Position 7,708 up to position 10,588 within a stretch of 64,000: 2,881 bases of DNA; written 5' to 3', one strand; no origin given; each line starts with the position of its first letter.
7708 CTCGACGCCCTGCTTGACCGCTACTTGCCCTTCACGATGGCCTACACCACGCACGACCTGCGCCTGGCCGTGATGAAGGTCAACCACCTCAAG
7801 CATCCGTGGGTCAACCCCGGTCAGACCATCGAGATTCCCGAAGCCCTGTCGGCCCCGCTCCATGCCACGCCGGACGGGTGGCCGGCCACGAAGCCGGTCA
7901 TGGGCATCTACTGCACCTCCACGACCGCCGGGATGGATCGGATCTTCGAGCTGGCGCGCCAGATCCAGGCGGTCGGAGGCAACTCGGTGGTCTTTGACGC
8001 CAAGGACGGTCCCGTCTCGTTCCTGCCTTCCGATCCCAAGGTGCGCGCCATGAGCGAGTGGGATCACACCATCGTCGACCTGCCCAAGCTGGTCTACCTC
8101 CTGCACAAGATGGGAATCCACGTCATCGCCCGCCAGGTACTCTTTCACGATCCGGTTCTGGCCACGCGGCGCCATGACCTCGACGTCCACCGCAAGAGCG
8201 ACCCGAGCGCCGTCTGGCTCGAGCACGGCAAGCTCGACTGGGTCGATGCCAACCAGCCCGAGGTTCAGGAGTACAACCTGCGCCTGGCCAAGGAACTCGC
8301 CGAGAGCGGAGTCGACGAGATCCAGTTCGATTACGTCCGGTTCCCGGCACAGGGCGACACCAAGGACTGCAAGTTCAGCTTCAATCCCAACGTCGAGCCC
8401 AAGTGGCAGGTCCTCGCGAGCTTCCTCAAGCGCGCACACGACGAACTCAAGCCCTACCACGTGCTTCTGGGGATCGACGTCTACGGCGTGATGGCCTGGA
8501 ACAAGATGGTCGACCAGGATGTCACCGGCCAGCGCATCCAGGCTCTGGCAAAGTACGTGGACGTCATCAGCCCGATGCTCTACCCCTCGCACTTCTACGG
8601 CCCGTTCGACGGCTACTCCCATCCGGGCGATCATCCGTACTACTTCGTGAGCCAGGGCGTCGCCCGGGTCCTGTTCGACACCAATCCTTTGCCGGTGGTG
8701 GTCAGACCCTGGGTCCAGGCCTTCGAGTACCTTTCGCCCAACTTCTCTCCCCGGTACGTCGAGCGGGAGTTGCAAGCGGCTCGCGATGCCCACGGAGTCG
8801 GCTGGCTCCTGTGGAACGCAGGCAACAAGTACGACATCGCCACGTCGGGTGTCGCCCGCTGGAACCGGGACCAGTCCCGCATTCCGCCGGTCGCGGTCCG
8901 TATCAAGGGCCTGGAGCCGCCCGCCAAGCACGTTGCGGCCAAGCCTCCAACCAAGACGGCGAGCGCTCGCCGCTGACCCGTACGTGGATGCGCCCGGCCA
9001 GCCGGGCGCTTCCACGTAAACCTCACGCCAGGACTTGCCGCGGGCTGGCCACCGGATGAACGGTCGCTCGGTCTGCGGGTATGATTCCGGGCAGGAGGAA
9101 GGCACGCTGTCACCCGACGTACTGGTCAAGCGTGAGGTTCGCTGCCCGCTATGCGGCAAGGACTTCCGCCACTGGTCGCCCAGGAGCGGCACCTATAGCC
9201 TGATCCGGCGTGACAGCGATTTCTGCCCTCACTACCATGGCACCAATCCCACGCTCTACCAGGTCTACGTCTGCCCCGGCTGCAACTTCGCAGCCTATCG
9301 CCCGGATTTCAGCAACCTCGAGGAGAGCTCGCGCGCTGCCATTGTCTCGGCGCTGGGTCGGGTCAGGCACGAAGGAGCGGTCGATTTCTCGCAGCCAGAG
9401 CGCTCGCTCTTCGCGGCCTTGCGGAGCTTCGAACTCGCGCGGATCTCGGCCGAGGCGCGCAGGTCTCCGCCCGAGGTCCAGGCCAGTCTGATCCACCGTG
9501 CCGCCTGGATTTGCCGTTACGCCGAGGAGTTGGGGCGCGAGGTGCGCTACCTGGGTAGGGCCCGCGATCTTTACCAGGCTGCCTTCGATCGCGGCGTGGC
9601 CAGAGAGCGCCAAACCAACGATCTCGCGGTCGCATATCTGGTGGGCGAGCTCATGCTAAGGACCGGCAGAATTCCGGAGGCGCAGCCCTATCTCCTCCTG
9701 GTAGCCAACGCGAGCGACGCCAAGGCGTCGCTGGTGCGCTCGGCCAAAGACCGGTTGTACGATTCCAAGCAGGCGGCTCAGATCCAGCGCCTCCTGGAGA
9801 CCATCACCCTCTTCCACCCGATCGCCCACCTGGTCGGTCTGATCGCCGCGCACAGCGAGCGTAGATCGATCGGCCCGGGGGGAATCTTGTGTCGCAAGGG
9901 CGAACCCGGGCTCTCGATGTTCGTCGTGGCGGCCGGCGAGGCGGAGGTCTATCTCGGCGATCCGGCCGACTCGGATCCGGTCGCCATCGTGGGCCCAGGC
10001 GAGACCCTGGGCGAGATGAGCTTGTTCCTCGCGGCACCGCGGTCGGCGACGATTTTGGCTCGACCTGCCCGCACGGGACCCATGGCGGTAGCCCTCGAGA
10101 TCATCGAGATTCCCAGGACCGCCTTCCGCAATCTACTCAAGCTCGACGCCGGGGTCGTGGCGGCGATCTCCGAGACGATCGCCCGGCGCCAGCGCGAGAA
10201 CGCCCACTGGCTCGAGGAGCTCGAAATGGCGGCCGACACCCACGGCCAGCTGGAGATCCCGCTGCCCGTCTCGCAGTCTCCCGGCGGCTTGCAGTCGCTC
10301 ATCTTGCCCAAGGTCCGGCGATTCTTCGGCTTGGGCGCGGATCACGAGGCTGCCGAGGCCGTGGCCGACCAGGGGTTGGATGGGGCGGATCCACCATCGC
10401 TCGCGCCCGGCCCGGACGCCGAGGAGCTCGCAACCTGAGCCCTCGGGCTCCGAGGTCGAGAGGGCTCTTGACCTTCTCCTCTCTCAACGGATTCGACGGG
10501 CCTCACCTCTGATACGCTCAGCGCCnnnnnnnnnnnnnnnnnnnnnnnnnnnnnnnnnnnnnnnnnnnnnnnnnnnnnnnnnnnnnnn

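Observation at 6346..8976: PgaB-like architecture: CE4 deacetylase + LysM-like + GH-like (DUF4015) domains in one anchored protein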

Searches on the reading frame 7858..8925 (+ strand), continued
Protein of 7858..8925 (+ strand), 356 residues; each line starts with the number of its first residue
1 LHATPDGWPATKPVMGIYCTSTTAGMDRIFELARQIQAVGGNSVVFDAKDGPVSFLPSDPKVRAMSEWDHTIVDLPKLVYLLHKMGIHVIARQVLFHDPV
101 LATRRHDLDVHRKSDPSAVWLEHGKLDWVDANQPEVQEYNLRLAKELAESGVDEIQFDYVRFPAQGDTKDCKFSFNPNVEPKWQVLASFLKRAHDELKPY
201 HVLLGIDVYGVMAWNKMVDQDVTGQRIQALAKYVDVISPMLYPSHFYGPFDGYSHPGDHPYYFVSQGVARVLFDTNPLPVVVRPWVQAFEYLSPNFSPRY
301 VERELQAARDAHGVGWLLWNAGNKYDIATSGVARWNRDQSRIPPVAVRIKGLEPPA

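Call 105: get_annotated_region(hit=H10, flank=5000)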
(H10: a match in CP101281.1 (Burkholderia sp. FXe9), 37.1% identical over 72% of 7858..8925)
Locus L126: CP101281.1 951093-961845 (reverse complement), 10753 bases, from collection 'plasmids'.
description: Burkholderia sp. FXe9 plasmid unnamed1, complete sequence
organism: Burkholderia sp. FXe9 (NCBI taxid 2962884)
taxonomy: Bacteria; Pseudomonadota; Betaproteobacteria; Burkholderiales; Burkholderiaceae; Burkholderia; Burkholderia sp. FXe9
host: -; source: bacteria,soil; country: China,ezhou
typing (MOB-suite, as given by PLSDB): non-mobilizable
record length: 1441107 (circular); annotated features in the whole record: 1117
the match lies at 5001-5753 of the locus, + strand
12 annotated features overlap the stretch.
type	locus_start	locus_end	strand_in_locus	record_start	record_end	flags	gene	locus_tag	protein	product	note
CDS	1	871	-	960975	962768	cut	-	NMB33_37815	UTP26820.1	adenosylcobalamin-dependent ribonucleoside-diphosphate reductase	-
CDS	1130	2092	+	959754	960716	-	-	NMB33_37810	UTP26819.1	1-phosphofructokinase family hexose kinase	-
CDS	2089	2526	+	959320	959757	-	-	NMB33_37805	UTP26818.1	hypothetical protein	-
CDS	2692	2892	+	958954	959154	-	-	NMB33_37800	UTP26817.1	hypothetical protein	-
CDS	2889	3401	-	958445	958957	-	-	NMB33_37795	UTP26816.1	lecithin retinol acyltransferase family protein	-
CDS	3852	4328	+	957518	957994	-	-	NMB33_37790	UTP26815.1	carboxypeptidase regulatory-like domain-containing protein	-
CDS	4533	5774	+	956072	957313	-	-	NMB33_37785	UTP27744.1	putative glycoside hydrolase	-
CDS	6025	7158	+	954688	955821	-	-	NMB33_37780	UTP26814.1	TIGR03364 family FAD-dependent oxidoreductase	-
CDS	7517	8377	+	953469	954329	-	-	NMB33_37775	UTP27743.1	transporter substrate-binding domain-containing protein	-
CDS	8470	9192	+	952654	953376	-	-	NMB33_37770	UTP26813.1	ABC transporter permease subunit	-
CDS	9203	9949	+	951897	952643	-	-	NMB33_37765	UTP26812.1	ABC transporter permease subunit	-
CDS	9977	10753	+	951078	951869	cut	-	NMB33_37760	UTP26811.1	ATP-binding cassette domain-containing protein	-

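Call 107: get_annotated_region(hit=H12, flank=5000)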
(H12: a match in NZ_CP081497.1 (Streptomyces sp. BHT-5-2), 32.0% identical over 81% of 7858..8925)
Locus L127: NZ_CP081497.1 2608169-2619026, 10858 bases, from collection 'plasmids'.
description: Streptomyces sp. BHT-5-2 plasmid p1, complete sequence
organism: Streptomyces sp. BHT-5-2 (NCBI taxid 2866715)
taxonomy: Bacteria; Actinomycetota; Actinomycetes; Kitasatosporales; Streptomycetaceae; Streptomyces; Streptomyces sp. BHT-5-2
host: -; source: whole organism,plant soil; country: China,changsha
typing (MOB-suite, as given by PLSDB): non-mobilizable
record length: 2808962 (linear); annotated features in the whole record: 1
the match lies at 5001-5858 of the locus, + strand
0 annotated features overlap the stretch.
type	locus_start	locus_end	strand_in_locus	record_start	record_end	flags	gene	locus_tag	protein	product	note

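Call 108: get_annotated_region(hit=H9, flank=5000)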
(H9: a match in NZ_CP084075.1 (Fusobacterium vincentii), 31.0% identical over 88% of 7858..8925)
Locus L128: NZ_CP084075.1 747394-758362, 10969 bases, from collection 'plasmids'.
description: Fusobacterium vincentii strain SB055 plasmid pSB055A, complete sequence
organism: Fusobacterium vincentii (NCBI taxid 155615)
taxonomy: Bacteria; Fusobacteriota; Fusobacteriia; Fusobacteriales; Fusobacteriaceae; Fusobacterium; Fusobacterium vincentii
host: -; source: -; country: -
typing (MOB-suite, as given by PLSDB): non-mobilizable
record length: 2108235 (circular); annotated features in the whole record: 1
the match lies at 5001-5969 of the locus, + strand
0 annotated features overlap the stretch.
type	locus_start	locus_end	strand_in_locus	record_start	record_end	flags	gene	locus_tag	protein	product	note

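Call 109: get_annotated_region(hit=H3, flank=5000)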
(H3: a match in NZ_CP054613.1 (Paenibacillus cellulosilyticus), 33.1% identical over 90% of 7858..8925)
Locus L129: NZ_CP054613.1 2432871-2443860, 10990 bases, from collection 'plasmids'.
description: Paenibacillus cellulosilyticus strain KACC 14175 plasmid unnamed4, complete sequence
organism: Paenibacillus cellulosilyticus (NCBI taxid 375489)
taxonomy: Bacteria; Bacillota; Bacilli; Bacillales; Paenibacillaceae; Paenibacillus; Paenibacillus cellulosilyticus
host: -; source: cell culture,soil; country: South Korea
typing (MOB-suite, as given by PLSDB): non-mobilizable
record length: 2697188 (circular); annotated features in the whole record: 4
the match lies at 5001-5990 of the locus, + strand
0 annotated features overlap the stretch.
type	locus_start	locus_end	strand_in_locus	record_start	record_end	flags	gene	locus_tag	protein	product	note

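Call 111: search_protein_families(library=pfam, proteins=[L127:2959-4158:+, L127:4193-6022:+, L127:6818-7801:+, L128:2213-3730:+, L128:3918-4454:+, L128:4575-5978:+, L128:6001-6438:+, L128:6405-7280:+, L125:3490-4503:+, L125:4554-6251:+], max_evalue=0.0001)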
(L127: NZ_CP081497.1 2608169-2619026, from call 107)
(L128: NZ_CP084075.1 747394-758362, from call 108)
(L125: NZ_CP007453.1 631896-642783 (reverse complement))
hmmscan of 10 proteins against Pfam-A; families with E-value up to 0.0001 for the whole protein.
L127:2959-4158:+ (400 aa): 0 families

L127:4193-6022:+ (610 aa): 0 families

L127:6818-7801:+ (328 aa): 2 families
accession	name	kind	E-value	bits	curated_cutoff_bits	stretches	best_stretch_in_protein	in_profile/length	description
PF12833.13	HTH_18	-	1.3e-19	70.7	33.6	1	221-300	1-79/80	Helix-turn-helix domain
PF00165.29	HTH_AraC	-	4.7e-11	43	26.6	1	215-245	8-38/42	Bacterial regulatory helix-turn-helix proteins, AraC family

L128:2213-3730:+ (506 aa): 1 family
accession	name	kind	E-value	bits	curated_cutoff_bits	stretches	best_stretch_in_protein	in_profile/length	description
PF00171.27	Aldedh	-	4.2e-175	583.2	23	1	32-494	1-461/461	Aldehyde dehydrogenase family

L128:3918-4454:+ (179 aa): 4 families
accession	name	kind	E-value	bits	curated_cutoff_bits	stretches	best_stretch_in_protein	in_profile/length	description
PF02915.23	Rubrerythrin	-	7.2e-22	78.7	22.8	1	10-127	1-137/137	Rubrerythrin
PF21349.2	RUBY_RBDX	-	2.6e-12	46.4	26.5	1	144-173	1-30/30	Rubrerythrin, rubredoxin-like domain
PF23458.2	DUF7130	-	1.9e-07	31.3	35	1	128-172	39-83/89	Domain of unknown function (DUF7130)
PF23455.1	DUF7129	-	3.4e-05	23.9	30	1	140-167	8-35/45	Domain of unknown function (DUF7129)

L128:4575-5978:+ (468 aa): 1 family
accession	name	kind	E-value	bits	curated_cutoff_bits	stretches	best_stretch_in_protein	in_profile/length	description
PF13200.12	DUF4015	-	1.2e-116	389.6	27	1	145-464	1-313/313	Putative glycosyl hydrolase domain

L128:6001-6438:+ (146 aa): 0 families

L128:6405-7280:+ (292 aa): 1 family
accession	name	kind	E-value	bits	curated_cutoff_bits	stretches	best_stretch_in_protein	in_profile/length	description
PF07661.19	MORN_2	-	1e-07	31.8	29.6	0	265-286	1-22/22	MORN repeat variant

L125:3490-4503:+ (338 aa): 1 family
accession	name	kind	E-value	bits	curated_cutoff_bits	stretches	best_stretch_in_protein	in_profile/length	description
PF01522.26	Polysacc_deac_1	-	5.5e-11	43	23.1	1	105-231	8-110/124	Polysaccharide deacetylase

L125:4554-6251:+ (566 aa): 1 family
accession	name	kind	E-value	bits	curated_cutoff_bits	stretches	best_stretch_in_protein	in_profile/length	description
PF13200.12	DUF4015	-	3e-103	345.7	27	1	131-441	9-313/313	Putative glycosyl hydrolase domain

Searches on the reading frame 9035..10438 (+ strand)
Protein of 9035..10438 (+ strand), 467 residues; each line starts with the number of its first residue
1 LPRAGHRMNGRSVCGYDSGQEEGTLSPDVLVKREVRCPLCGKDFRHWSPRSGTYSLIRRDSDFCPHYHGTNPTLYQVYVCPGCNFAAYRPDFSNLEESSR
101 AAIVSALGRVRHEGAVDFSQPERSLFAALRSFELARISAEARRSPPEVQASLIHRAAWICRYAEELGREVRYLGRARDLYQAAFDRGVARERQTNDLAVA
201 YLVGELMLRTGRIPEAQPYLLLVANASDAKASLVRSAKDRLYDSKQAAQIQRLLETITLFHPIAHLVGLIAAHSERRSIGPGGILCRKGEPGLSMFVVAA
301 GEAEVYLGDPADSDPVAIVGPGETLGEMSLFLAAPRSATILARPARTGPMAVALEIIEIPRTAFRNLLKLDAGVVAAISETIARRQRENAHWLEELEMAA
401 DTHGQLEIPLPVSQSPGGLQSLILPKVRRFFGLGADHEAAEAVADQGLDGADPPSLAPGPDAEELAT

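Call 6: search_protein_families(library=pfam, proteins=[window:9035-10438:+], max_evalue=0.001)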
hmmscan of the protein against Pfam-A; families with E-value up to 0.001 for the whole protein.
window:9035-10438:+ (467 aa): 2 families
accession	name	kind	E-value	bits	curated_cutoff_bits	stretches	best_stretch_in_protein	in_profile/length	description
PF09986.15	DUF2225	-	4.8e-37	128.2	21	1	30-239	1-209/214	Uncharacterized protein conserved in bacteria (DUF2225)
PF00027.35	cNMP_binding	-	4.7e-13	49.3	27.5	1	277-369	2-87/89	Cyclic nucleotide-binding domain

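Call 86: find_related_loci(query=window:9056-10435:+, collection=metagenome_contigs, flank=6000)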
Query window:9056-10435:+ (460 aa) in metagenome_contigs; peptide patterns used: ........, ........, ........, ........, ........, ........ (x = any residue, [..] = any of these).
233 stretches matched a pattern; 25 encode a relative of the query (tblastn E <= 1e-3); 25 distinct loci.
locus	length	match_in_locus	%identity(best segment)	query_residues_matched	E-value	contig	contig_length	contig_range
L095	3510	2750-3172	29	242-388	5e-13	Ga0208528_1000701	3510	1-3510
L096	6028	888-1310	29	242-388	1e-12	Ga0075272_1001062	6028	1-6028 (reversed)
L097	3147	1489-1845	33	263-388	1e-12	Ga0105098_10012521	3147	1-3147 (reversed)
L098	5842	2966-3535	30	195-403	2e-10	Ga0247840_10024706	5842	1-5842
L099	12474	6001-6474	27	179-363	3e-10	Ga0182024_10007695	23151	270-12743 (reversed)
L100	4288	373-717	32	268-390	1e-9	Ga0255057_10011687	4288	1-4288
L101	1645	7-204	46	275-343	2e-9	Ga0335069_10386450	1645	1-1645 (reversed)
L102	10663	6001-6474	32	236-403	3e-9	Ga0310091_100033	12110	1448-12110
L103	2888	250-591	30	263-384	3e-9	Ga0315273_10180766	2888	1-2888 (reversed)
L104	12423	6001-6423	30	224-380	7e-9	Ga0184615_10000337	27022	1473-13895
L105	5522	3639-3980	31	277-399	1e-8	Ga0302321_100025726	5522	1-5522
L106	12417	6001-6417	31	224-378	2e-8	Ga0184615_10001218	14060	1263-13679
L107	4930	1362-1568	45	268-335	2e-8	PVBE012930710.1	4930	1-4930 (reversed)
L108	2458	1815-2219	36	228-363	3e-8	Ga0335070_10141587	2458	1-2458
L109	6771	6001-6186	47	275-335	8e-8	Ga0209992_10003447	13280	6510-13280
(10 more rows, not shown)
